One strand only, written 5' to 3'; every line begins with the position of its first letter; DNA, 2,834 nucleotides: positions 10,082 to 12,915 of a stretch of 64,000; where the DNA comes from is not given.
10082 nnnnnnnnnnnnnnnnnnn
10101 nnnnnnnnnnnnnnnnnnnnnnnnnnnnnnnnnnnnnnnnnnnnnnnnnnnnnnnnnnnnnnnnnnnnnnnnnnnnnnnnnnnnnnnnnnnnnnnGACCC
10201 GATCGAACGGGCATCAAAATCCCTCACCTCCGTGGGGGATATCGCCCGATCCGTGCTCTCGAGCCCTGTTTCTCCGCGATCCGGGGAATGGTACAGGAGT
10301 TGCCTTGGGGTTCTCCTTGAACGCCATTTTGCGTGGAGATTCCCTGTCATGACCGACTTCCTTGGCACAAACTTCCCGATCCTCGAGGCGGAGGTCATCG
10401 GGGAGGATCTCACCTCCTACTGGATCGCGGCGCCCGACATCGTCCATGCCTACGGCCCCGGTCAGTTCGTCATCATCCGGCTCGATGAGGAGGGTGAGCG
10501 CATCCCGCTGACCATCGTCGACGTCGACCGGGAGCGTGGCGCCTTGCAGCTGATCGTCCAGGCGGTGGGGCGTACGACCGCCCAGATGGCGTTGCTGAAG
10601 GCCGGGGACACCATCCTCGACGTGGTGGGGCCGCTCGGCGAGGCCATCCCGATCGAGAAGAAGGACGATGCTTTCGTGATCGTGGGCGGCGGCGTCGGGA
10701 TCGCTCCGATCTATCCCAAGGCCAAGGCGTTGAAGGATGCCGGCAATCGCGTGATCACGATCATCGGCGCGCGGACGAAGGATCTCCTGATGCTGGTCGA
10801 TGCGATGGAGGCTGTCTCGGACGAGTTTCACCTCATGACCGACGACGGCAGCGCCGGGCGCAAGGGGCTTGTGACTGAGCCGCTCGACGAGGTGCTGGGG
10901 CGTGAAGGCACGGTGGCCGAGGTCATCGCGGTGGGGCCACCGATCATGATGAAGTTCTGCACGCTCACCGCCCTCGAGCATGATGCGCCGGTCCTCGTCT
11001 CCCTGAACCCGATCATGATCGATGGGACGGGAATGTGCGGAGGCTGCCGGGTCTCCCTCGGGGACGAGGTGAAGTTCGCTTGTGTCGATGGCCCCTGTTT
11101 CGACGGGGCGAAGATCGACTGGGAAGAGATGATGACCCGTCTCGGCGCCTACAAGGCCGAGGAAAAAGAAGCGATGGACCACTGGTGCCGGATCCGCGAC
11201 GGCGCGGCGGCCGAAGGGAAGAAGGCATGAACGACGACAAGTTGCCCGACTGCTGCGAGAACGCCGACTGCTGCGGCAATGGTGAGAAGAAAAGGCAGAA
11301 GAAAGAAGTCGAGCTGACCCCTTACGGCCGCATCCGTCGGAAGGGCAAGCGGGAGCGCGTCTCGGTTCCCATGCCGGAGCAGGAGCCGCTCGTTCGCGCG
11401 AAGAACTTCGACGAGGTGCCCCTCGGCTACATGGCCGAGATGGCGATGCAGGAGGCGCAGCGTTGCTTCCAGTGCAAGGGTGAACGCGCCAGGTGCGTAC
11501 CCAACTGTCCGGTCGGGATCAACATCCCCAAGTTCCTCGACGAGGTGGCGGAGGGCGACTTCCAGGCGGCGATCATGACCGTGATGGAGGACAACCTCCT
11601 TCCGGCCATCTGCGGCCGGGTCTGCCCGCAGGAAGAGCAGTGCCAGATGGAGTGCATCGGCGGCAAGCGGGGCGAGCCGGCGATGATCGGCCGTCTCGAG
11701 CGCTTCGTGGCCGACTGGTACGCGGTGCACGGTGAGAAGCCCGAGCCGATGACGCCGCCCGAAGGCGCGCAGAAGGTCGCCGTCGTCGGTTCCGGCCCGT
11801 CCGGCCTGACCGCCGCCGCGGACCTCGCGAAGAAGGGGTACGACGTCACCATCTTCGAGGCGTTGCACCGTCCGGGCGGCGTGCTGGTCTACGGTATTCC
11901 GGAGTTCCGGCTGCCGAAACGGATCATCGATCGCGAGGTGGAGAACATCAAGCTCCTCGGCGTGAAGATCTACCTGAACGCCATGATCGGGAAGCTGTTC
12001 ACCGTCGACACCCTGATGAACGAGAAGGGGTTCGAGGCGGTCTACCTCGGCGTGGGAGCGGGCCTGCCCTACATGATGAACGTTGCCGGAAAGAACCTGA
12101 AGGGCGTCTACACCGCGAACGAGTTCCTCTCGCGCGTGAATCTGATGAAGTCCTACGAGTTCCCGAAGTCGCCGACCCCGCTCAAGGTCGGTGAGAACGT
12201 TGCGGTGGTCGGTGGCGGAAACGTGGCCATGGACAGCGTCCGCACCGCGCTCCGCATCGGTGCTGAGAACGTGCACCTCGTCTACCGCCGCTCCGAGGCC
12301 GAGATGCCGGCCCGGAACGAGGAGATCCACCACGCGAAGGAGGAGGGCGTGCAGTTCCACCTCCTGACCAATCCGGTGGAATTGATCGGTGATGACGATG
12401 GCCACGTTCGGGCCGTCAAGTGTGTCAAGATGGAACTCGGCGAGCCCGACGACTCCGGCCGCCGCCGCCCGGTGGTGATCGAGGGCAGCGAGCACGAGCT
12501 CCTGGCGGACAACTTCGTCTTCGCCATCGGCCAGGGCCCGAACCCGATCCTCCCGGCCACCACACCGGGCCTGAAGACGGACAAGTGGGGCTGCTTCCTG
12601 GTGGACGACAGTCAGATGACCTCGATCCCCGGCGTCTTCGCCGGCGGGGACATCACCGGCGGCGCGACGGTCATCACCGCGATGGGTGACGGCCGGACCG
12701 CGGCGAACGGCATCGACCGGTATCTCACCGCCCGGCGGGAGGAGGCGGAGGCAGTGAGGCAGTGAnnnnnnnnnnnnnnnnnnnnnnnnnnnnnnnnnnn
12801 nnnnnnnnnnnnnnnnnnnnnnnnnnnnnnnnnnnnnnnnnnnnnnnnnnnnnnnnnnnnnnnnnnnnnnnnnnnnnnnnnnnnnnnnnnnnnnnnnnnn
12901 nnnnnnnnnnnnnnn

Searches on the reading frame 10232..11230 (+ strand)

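Call 4: search_protein_families(library=pfam, proteins=[window:10232-11230:+], max_evalue=0.01)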
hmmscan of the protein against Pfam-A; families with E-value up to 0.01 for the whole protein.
window:10232-11230:+ (332 aa): 3 families
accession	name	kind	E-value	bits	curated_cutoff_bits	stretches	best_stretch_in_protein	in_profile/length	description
PF10418.14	DHODB_Fe-S_bind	-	4.2e-11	42.8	23.9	1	259-295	1-40/41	Iron-sulfur cluster binding domain of dihydroorotate dehydrogenase B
PF00175.26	NAD_binding_1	-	2.5e-05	25.3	22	1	151-243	2-107/109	Oxidoreductase NAD-binding domain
PF00970.30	FAD_binding_6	-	0.00027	21.7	21.1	1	49-137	3-96/99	Oxidoreductase FAD-binding domain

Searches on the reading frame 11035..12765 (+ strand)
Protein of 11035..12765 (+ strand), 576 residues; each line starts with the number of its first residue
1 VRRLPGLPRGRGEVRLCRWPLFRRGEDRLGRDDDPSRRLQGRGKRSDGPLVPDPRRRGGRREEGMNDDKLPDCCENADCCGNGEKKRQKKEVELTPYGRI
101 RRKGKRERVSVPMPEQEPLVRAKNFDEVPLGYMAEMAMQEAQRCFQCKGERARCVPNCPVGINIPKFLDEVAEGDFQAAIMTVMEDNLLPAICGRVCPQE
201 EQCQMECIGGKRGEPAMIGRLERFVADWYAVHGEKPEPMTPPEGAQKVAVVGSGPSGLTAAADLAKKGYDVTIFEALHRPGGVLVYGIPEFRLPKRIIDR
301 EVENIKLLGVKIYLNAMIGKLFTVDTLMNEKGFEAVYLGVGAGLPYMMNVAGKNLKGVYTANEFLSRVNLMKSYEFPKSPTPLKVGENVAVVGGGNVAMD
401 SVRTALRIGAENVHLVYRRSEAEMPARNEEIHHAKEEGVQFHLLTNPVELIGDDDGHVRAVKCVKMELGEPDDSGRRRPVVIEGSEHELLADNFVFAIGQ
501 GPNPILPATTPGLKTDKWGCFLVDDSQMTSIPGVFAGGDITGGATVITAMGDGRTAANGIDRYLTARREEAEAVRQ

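Call 4: search_protein_families(library=pfam, proteins=[window:11035-12765:+], max_evalue=0.01)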
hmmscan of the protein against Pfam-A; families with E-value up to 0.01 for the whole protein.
window:11035-12765:+ (576 aa): 16 families
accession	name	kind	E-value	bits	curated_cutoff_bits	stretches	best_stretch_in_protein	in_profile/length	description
PF14691.11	Fer4_20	-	4e-38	130.1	25.8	1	121-230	1-109/113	Dihydroprymidine dehydrogenase domain II, 4Fe-4S cluster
PF07992.20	Pyr_redox_2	-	1.4e-33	117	26.1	1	247-553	2-291/291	Pyridine nucleotide-disulphide oxidoreductase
PF00070.33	Pyr_redox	-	1.8e-14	54.4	22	2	388-462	1-78/82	Pyridine nucleotide-disulphide oxidoreductase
PF13450.12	NAD_binding_8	-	3.2e-10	40.6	21.9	1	250-283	1-34/68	NAD(P)-binding Rossmann-like domain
PF13738.12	Pyr_redox_3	-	4.6e-09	36.4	30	1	371-538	150-305/305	Pyridine nucleotide-disulphide oxidoreductase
PF00890.30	FAD_binding_2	-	2.3e-06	27.5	20.4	1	248-282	2-36/414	FAD binding domain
PF01593.30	Amino_oxidase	-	3.1e-06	27.2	19.8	1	256-282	2-28/443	Flavin containing amine oxidoreductase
PF01266.30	DAO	-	3.6e-06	27.2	27.9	1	247-281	1-35/353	FAD dependent oxidoreductase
PF01946.23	Thi4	-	1.1e-05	25.3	26.2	1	247-288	19-61/235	Thi4 family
PF12831.13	FAD_oxidored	-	4.6e-05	23.3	27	1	248-287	2-41/416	FAD dependent oxidoreductase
PF01262.27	AlaDh_PNT_C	-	8.4e-05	22.5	23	0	388-412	30-54/214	Alanine dehydrogenase/PNT, C-terminal domain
PF13241.12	NAD_binding_7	-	9.5e-05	23.4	22.1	0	386-434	7-51/104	Putative NAD(P)-binding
PF03486.20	HI0933_like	-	0.00011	22.2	50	1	247-281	2-36/244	HI0933-like protein Rossmann domain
PF01494.25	FAD_binding_3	-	0.00025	20.8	22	1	247-277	3-33/349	FAD binding domain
PF01134.28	GIDA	-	0.0009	18.8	22.1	0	247-274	1-28/391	Glucose inhibited division protein A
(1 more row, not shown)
